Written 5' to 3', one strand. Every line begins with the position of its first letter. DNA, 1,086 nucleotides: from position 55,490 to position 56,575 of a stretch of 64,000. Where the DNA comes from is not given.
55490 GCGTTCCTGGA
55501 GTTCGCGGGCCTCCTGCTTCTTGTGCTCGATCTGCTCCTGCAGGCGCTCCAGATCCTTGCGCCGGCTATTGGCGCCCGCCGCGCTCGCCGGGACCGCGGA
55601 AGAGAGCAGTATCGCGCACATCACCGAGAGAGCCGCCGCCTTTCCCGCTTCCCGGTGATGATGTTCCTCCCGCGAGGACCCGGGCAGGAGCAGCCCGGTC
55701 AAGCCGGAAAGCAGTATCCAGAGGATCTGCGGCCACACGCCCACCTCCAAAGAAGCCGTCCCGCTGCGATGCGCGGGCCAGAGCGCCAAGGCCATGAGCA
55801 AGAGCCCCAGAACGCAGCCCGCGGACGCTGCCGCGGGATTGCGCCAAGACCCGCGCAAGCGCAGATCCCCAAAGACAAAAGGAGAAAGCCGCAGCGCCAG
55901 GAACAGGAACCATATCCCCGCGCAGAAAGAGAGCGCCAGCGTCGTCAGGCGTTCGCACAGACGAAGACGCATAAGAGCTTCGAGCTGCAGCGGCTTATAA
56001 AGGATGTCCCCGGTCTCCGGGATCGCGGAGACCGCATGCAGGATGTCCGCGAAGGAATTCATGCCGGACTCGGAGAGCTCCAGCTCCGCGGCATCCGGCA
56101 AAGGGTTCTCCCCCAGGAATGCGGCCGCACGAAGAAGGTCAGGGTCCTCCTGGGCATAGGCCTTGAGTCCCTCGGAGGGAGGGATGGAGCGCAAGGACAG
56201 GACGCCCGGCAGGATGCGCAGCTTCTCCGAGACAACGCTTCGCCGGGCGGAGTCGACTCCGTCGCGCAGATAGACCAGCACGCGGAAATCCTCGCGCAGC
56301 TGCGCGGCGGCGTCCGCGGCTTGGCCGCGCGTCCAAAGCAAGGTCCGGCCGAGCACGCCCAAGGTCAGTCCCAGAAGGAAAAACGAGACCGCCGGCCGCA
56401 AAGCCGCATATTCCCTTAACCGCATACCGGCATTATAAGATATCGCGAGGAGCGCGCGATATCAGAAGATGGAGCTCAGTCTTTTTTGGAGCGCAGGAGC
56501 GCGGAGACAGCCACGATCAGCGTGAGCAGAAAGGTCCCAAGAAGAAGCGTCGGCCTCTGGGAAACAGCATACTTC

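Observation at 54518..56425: FtsX-like membrane module and EnvC-like M23 peptidase encoded as one polypeptide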

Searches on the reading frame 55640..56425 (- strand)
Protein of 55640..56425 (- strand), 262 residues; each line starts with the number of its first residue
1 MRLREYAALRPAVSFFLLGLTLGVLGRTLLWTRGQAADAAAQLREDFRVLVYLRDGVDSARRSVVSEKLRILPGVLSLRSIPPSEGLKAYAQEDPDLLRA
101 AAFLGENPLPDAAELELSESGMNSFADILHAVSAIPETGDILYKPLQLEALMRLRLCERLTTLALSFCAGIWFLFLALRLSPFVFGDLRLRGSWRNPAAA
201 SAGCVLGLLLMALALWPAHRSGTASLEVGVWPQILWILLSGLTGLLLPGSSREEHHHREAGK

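Call 11: search_solved_structures(query=window:55640-56425:-, max_evalue=10, show_alignments=3)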
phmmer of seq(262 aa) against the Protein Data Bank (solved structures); distinct sequences matched with E-value up to 10: 0.
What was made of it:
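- Tried and rejected: Single-sequence phmmer of the N-terminal 262 aa against the PDB: no hit even at E 10 (call 11).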

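Call 17: search_solved_structures(query=A2, max_evalue=10, show_alignments=3)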
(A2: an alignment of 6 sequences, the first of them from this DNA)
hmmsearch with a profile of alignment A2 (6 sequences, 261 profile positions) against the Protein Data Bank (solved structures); distinct sequences matched with E-value up to 10: 4.
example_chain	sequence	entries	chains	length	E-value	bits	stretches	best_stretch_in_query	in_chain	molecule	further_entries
6tpi_B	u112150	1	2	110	0.016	17.7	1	49-141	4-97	Cell division protein FtsX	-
8ymc_C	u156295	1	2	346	0.046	16.3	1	40-141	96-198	Cell division protein FtsX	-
8hd0_C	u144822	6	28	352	0.048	16.2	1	40-141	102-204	Cell division protein FtsX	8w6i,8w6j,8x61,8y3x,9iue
8tsh_E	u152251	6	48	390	0.15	14.6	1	34-79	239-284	Capsular biosynthesis protein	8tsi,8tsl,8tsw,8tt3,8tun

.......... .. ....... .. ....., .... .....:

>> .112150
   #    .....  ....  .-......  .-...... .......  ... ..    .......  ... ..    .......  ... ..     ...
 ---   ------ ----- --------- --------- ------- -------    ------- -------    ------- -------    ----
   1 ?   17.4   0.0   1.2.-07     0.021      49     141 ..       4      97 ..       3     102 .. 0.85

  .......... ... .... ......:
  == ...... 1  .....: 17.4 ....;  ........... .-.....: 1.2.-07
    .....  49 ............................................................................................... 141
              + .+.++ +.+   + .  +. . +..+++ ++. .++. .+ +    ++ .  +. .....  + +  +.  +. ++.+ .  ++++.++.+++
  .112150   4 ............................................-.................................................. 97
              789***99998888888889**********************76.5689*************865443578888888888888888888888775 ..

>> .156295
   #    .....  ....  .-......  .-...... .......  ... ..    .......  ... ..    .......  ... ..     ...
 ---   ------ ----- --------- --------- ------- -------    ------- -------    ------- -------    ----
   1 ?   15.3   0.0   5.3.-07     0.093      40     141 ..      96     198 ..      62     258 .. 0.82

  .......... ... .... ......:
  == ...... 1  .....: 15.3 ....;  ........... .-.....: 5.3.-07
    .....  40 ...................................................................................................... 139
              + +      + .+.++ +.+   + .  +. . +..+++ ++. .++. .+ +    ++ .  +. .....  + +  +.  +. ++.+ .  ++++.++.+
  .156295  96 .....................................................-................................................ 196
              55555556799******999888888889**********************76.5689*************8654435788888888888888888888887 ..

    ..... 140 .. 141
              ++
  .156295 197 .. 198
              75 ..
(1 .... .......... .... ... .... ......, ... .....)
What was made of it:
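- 55952..56332 (-): Periplasmic FtsX ECD (aa 32-158): Porter fold plus X-lobe, ending in the conserved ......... Profile hit to the E. coli FtsX periplasmic domain 6tpi_B (call 17).
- On FtsX (permease-like cell division protein, type VII ABC transporter membrane subunit): Weak profile hit to E. coli FtsX ECD 6tpi_B, E 0.016 (call 17).
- Tried and rejected: The profile gave only weak ECD hits (call 17).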

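Call 22: predict_structure(alignment_id=A2)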
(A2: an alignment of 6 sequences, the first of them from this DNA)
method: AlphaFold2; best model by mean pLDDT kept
length: 258 residues; sequences in the alignment: 6
mean_pLDDT: 70.3   pTM: 0.54
mean pLDDT of the five models: 70.3, 69.2, 66.9, 66.8, 65.5
residues with pLDDT >= 90: 21; 70-90: 123; 50-70: 77; < 50: 37
segments of 3 or more residues with pLDDT < 50: 105-107, 188-197, 222-229, 244-258
pLDDT, mean of each block of 10 residues (from residue 1): 55 73 78 83 83 86 91 89 67 58 55 86 90 90 85 86 81 74 60 48 60 58 46 58 46 36
secondary structure, 60 per line:
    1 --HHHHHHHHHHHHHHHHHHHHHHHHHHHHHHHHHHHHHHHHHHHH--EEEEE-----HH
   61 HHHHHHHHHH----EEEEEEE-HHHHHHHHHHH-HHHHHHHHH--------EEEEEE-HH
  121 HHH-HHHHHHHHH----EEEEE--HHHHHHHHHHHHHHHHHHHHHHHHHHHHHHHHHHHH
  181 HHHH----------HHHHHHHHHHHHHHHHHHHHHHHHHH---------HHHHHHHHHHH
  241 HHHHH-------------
elements in order: H3-46 E49-53 H59-70 E75-81 H83-93 H95-103 E112-117 H119-123 H125-133 E138-142 H145-184 H195-220 H230-245
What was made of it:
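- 56333..56395 (-): TM1 (aa 11-31), preceded by only about 10 cytoplasmic residues, so there is no room for a canonical elbow helix. AF2 helix 3-46 (call 22).
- On FtsX (permease-like cell division protein, type VII ABC transporter membrane subunit): AF2 secondary structure (call 22).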

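Call 27: search_protein_representatives(alignment_id=A2)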
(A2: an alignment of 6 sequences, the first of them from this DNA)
Query: 6 sequences, 261 profile positions. Proteins with E-value up to 0.001 (for the whole library): 561; up to 1e-10: 107; up to 1e-30: 58. The best 150 are listed.
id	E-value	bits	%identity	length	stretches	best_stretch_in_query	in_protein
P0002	7.6e-116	402.4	-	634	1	1-260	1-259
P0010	5.1e-104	363.6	-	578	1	2-257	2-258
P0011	3.1e-78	279.1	-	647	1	6-253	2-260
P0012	5.6e-73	261.9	-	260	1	7-251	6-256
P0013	9.0e-69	248.1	-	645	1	8-255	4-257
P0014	9.3e-68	244.8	-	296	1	1-248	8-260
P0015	3.2e-67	243.0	-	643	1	7-254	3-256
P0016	9.5e-63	228.3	-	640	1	9-249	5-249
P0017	2.5e-62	227.0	-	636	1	32-257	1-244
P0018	7.2e-60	218.9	-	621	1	9-253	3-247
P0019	7.6e-59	215.6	-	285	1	8-244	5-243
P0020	8.5e-59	215.4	-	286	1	10-249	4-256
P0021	1.8e-58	214.3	-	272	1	6-251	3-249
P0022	5.0e-58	212.9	-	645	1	9-251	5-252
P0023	2.7e-56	207.2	-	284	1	8-253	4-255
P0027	1.8e-52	194.6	-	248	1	10-249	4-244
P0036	2.5e-50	187.6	-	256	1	5-248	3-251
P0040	4.6e-48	180.2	-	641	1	9-249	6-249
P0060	3.4e-36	141.3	-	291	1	5-250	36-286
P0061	8.6e-36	140.0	-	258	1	5-249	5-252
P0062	1.2e-35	139.6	-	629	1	10-250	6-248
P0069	4.1e-29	118.1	-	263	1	10-251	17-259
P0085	2.0e-22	96.2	-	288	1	8-247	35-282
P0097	5.0e-15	71.9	-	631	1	10-250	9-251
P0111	3.9e-12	62.4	-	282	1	14-164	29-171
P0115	1.0e-10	57.8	-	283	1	14-176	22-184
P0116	1.3e-10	57.5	-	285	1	31-153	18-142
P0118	1.9e-10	56.9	-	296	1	11-215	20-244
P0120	2.1e-10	56.8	-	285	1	13-198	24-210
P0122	2.4e-10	56.6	-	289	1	36-179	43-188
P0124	5.5e-10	55.4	-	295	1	29-193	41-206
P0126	6.1e-10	55.2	-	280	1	10-180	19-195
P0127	6.4e-10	55.2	-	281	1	16-183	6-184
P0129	9.5e-10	54.6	-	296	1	13-215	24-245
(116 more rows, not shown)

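Call 28: fold_search(model_id=the predicted structure, library=pdb)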
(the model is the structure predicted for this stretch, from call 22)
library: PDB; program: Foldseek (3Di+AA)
matches with E <= 10: 681; with E <= 0.001: 12
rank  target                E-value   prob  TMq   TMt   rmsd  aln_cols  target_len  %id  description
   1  8ymc_C                2.0e-07  1.00  0.50  0.45  10.5       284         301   16  FtsEX in nanodisc (released 2025-03-12)
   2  8i6o_A                3.6e-07  1.00  0.50  0.45   8.3       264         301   18  Cryo-EM structure of Pseudomonas aeruginosa FtsE(WT)X/EnvC complex in peptidisc (released 2023-06-07)
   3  8tzk_C                5.2e-06  1.00  0.25  0.22  12.4       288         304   14  Cryo-EM structure of Vibrio cholerae FtsE/FtsX/EnvC complex, shortened (released 2023-12-20)
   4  8i6s_C                8.6e-06  1.00  0.43  0.38  11.3       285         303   16  Cryo-EM structure of Pseudomonas aeruginosa FtsE(E163Q)X/EnvC complex with ATP in peptidisc (released 2023-06-07)
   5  6tpi_B                2.4e-05  1.00  0.30  0.69   4.1       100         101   20  EnvC bound to the FtsX periplasmic domain (released 2020-11-04)
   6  8i6r_A                1.8e-04  1.00  0.46  0.42   9.3       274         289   13  Cryo-EM structure of Pseudomonas aeruginosa FtsE(E163Q)X/EnvC complex with ATP in peptidisc (released 2023-06-07)
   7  6hee_A                2.2e-04  1.00  0.29  0.60   3.8       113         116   20  Crystal structure of Extracellular Domain 1 (ECD1) of FtsX from S. pneumonie in complex with undecyl-maltoside (released 2019-04-24)
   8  6he6_A                2.8e-04  1.00  0.29  0.60   4.1       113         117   18  Crystal structure of Extracellular Domain 1 (ECD1) of FtsX from S. pneumonie in complex with dodecane-trimethylamine (released 2019-04-24)
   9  6hfx_A                3.3e-04  1.00  0.30  0.63   3.5       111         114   21  Crystal structure of Extracellular Domain 1 (ECD1) of FtsX from S. pneumonie in complex with n-decyl-B-D-maltoside (released 2019-04-24)
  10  6tpi_C                4.1e-04  1.00  0.29  0.69   3.7        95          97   21  EnvC bound to the FtsX periplasmic domain (released 2020-11-04)
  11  8hd0_C                4.1e-04  1.00  0.34  0.31  11.9       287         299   16  Cell divisome sPG hydrolysis machinery FtsEX-EnvC (released 2023-11-08)
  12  8idb_C                9.7e-04  0.96  0.24  0.22  13.0       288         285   12  Cryo-EM structure of Mycobacterium tuberculosis FtsEX complex in peptidisc (released 2023-10-04)
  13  6mk7_MODEL_1_A        2.2e-03  1.00  0.30  0.65   3.0       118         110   18  Solution structure of the large extracellular loop of FtsX in Streptococcus pneumoniae (released 2019-02-13)
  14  5lil_A                2.7e-03  0.98  0.32  0.18  12.0       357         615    9  Structure of Aggregatibacter actinomycetemcomitans MacB bound to ATPyS (P21) (released 2017-11-15)
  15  4n8n_C                3.0e-03  1.00  0.29  0.67   3.5       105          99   15  Crystal structure of Mycobacterial FtsX extracellular domain (released 2014-05-28)
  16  4n8n_A                3.8e-03  1.00  0.30  0.69   3.0       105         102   15  Crystal structure of Mycobacterial FtsX extracellular domain (released 2014-05-28)
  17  4n8n_B                3.8e-03  1.00  0.29  0.66   3.1       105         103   15  Crystal structure of Mycobacterial FtsX extracellular domain (released 2014-05-28)
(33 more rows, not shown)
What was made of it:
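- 55952..56332 (-): Foldseek hits to FtsX ECD structures 6tpi_B, 6hee, 4n8n (call 28).
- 55676..55951 (-): TM2-TM3-TM4 (aa 159-250) with a short, poorly conserved TM2-TM3 loop (aa 182-198) in place of the FtsE-docking coupling helix. Foldseek alignment to full-length FtsX chains over 264-288 columns (call 28).
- On FtsX (permease-like cell division protein, type VII ABC transporter membrane subunit): Foldseek alignment to full-length FtsX chains 8ymc_C and 8i6o_A over 264-288 columns, E 2e-7 to 4e-7, TM 0.5 (call 28). Fold hits to 6tpi_B, 6hee, 6hfx, 4n8n (call 28).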

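Call 30: find_related_loci(query=A2, collection=genome_contigs, flank=10000)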
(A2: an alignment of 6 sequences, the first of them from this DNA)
Query A2 (258 aa) in genome_contigs; peptide patterns used: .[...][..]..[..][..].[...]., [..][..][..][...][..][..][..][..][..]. (x = any residue, [..] = any of these).
131 stretches matched a pattern; 13 encode a relative of the query (tblastn E <= 1e-3); 13 distinct loci.
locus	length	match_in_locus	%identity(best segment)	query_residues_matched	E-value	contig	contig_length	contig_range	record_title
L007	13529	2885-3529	43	15-232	1e-41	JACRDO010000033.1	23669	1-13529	MAG: Elusimicrobia bacterium isolate NC_groundwater_1674_Pr3_B-0.1um_65_18 SR-2_scaffold_141_556329, whole genome shotgu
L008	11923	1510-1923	47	43-180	1e-34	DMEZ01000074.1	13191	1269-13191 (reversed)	MAG TPA_asm: Elusimicrobia bacterium isolate UBA9639 contig_8580, whole genome shotgun sequence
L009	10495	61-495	45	11-156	6e-34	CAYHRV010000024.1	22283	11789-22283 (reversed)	MAG TPA_asm: uncultured Elusimicrobia bacterium isolate ERP119705_co15_213 genome assembly, contig: NODE_2115_length_222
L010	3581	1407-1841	45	11-156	5e-34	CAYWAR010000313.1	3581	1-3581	MAG TPA_asm: uncultured Elusimicrobia sp. isolate binchicken_co248_100 genome assembly, contig: NODE_54294_length_3581_c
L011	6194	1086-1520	39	26-168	1e-27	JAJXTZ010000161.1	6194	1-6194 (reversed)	MAG: bacterium isolate BP4.bin73 NODE_19423_length_6194_cov_2.391956, whole genome shotgun sequence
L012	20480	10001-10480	33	7-163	1e-23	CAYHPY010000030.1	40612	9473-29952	MAG TPA_asm: uncultured Elusimicrobia bacterium isolate ERP119705_co15_38 genome assembly, contig: NODE_688_length_40612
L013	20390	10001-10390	38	34-163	2e-23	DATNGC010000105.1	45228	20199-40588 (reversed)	MAG TPA_asm: Elusimicrobiota bacterium isolate SMAG_U11311 k141_3232405, whole genome shotgun sequence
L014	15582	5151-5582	36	27-168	5e-23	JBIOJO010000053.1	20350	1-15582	MAG: Elusimicrobiota bacterium isolate GcC5-9 k141_113532_length_20350_cov_36.0000, whole genome shotgun sequence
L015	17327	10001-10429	36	29-171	2e-22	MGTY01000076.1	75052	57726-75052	MAG: Elusimicrobia bacterium GWA2_69_24 gwa2_scaffold_3589, whole genome shotgun sequence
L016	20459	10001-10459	30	25-177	4e-21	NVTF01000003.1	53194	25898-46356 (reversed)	MAG: Elusimicrobia bacterium isolate NORP122 Contig_source1383C_1466, whole genome shotgun sequence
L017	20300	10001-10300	32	46-145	1e-14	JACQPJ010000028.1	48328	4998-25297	MAG: Elusimicrobia bacterium isolate NC_groundwater_1304_Ag_S-0.2um_69_76 S_p2_S4_coassembly_k141_1693246, whole genome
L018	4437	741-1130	27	44-174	3e-6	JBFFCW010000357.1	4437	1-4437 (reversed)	MAG: Desulfobacterales bacterium isolate Mix_mud12.2021.10.8 k141_2254057_length_4437_cov_8.7698, whole genome shotgun s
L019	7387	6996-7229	33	40-115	9e-6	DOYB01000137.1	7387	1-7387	MAG TPA_asm: Selenomonas sp. isolate UBA9786 contig_187129, whole genome shotgun sequence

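Call 62: list_cluster_members(proteins=[P0013, P0017, P0022, P0040, P0062, P0097, P0027, P0036, P0061, P0060])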
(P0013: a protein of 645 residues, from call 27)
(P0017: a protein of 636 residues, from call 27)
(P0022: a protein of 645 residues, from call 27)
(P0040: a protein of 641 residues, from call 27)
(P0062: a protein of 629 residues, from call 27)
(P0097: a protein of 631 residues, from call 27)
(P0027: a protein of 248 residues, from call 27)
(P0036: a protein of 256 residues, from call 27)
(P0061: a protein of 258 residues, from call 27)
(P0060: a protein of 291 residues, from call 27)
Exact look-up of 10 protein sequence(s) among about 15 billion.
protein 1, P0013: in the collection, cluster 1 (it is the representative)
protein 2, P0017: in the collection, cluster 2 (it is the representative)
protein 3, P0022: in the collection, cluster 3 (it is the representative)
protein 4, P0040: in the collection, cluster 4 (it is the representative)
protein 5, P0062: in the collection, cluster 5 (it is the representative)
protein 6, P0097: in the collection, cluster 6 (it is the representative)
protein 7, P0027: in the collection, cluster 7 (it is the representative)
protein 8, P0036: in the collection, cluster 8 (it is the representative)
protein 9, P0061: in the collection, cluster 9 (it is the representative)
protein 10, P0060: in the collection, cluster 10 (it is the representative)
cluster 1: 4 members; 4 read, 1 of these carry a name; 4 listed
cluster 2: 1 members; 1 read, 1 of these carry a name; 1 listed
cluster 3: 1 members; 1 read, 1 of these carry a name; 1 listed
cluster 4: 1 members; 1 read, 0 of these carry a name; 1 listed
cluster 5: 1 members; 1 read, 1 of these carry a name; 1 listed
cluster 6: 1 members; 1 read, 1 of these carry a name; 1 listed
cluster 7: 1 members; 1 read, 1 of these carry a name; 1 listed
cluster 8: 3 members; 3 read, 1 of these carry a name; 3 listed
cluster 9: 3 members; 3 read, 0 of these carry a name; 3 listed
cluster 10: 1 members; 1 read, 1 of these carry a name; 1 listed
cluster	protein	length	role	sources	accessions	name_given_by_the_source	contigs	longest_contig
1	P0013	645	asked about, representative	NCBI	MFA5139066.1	MAG: permease-like cell division protein FtsX [Elusimicrobiota bacterium]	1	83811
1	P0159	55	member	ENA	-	-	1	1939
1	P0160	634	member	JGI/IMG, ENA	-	-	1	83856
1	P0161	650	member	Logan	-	-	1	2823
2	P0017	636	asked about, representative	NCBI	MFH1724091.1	MAG: permease-like cell division protein FtsX [Elusimicrobiota bacterium]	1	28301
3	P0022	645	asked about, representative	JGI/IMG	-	septal ring factor EnvC (AmiA/AmiB activator)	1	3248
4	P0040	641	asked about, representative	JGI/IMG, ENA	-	-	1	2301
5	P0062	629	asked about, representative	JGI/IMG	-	septal ring factor EnvC (AmiA/AmiB activator)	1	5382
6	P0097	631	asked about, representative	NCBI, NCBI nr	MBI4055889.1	MAG: peptidoglycan DD-metalloendopeptidase family protein [Elusimicrobia bacterium] | peptidoglycan DD-metalloendopeptidase family protein [Elusimicrobiota bacterium]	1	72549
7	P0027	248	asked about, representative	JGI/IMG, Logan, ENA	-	hypothetical protein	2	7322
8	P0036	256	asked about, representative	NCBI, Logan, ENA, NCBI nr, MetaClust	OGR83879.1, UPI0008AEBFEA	MAG: hypothetical protein A3J74_04895 [Elusimicrobia bacterium RIFCSPHIGHO2_02_FULL_57_9] | status=active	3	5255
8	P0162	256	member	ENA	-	-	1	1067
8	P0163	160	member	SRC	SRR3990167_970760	-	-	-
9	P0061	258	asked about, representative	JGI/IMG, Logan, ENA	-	-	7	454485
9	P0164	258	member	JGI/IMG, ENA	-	-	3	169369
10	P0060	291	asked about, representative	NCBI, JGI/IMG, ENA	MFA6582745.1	MAG: permease-like cell division protein FtsX [Elusimicrobiaceae bacterium]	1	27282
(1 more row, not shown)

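Call 63: find_encoding_contigs(protein=P0061, flank=6000, max_places=2)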
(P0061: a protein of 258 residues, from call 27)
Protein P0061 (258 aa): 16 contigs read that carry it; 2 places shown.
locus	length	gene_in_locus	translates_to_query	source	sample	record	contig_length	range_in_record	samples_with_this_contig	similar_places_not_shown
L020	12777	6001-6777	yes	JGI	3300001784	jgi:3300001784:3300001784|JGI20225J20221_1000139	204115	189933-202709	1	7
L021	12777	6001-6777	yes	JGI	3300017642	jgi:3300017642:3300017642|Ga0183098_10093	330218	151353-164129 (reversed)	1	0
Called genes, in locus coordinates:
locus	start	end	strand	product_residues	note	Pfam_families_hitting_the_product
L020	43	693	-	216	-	PF00011:HSP20 (faint)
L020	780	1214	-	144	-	PF00011:HSP20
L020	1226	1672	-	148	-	PF00011:HSP20, PF04969:CS (weak), PF17886:ArsA_HSP20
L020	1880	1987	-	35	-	-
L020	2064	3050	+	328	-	PF01073:3Beta_HSD, PF01370:Epimerase, PF04321:RmlD_sub_bind, PF07993:NAD_binding_4 (faint), PF16363:GDP_Man_Dehyd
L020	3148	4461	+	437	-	PF13638:PIN_4, PF02562:PhoH, PF13245:AAA_19 (faint), PF13604:AAA_30 (faint)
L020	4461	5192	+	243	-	-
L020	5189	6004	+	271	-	PF00535:Glycos_transf_2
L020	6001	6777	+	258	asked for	PF18075:FtsX_ECD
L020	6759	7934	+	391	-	PF01551:Peptidase_M23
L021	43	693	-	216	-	PF00011:HSP20 (faint)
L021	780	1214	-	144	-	PF00011:HSP20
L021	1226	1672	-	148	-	PF00011:HSP20, PF04969:CS (weak), PF17886:ArsA_HSP20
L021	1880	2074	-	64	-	-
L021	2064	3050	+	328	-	PF01073:3Beta_HSD, PF01370:Epimerase, PF04321:RmlD_sub_bind, PF07993:NAD_binding_4 (faint), PF16363:GDP_Man_Dehyd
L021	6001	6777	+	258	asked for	PF18075:FtsX_ECD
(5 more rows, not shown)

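Call 69: list_cluster_members(proteins=[P0111, P0115, P0116, P0118, P0120, P0122, P0124, P0126, P0127, P0129])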
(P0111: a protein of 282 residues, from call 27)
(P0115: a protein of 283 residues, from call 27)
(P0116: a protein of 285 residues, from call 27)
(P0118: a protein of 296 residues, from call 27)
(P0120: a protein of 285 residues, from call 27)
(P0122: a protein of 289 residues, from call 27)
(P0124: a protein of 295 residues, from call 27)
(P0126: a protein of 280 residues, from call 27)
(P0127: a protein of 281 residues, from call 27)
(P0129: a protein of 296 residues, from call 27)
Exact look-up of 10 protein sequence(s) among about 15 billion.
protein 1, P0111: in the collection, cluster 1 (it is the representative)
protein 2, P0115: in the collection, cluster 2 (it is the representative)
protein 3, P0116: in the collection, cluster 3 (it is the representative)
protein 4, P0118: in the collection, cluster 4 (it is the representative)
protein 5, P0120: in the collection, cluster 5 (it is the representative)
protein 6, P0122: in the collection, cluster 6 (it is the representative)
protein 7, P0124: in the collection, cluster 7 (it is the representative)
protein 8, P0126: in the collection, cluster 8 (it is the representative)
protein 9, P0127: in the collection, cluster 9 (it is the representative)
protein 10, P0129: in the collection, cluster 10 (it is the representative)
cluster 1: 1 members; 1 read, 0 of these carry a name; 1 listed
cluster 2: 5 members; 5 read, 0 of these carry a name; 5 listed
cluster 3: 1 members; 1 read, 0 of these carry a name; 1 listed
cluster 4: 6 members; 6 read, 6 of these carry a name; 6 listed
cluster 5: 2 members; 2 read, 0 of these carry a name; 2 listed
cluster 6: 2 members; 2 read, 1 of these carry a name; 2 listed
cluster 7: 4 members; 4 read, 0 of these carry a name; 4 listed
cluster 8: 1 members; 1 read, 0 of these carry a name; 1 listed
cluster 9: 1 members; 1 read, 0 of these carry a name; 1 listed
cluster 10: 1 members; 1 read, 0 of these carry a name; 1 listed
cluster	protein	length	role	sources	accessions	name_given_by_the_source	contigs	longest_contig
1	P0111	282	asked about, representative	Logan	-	-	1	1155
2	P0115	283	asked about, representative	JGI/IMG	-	-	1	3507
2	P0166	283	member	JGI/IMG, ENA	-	-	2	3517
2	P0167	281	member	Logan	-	-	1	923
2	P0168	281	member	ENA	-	-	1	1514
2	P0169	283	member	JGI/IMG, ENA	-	-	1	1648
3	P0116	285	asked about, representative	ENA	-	-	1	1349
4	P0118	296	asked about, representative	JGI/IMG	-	cell division transport system permease protein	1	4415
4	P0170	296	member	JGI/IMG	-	cell division transport system permease protein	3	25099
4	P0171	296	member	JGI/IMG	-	cell division transport system permease protein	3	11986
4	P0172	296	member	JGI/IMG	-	cell division transport system permease protein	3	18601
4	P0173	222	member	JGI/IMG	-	cell division transport system permease protein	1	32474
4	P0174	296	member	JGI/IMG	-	cell division transport system permease protein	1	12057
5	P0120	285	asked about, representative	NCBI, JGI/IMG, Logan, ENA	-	-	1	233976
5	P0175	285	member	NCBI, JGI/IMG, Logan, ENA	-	-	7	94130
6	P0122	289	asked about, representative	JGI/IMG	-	cell division transport system permease protein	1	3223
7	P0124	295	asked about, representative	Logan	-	-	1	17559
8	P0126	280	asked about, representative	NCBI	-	-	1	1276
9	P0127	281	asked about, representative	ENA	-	-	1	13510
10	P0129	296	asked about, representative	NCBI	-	-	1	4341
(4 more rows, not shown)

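Call 71: find_encoding_contigs(protein=P0120, flank=4000, max_places=1)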
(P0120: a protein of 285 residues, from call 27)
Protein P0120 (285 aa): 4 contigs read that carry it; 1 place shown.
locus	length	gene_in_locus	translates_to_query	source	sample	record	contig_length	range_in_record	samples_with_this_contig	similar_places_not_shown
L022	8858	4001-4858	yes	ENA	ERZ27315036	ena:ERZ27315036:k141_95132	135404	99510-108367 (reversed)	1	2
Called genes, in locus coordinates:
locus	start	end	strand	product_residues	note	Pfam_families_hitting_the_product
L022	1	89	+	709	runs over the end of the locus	PF17900:Peptidase_M1_N, PF01433:Peptidase_M1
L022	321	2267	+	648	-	PF17900:Peptidase_M1_N, PF01433:Peptidase_M1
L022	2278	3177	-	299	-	-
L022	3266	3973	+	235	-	PF00005:ABC_tran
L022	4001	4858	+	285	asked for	PF18075:FtsX_ECD, PF02687:FtsX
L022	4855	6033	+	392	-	PF01551:Peptidase_M23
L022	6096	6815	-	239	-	-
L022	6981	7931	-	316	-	-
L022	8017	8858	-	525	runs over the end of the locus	PF07244:POTRA, PF01103:Omp85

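Call 72: find_encoding_contigs(protein=P0124, flank=4000, max_places=1)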
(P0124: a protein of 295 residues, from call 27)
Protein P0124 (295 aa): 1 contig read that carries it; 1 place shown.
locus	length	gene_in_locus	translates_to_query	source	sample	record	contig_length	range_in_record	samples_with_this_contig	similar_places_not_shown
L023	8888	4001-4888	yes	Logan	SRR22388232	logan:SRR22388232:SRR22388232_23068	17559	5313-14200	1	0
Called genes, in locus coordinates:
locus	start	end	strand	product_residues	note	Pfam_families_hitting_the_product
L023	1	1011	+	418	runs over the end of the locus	PF01566:Nramp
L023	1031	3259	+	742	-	-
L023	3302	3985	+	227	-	PF02463:SMC_N (faint), PF00005:ABC_tran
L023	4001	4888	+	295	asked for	PF18075:FtsX_ECD, PF02687:FtsX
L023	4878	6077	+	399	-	PF24568:CC_PcsB, PF01551:Peptidase_M23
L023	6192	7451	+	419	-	PF22694:CtpB_N-like, PF00595:PDZ, PF13180:PDZ_2, PF17820:PDZ_6, PF03572:Peptidase_S41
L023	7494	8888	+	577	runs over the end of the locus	PF05157:MshEN, PF00437:T2SSE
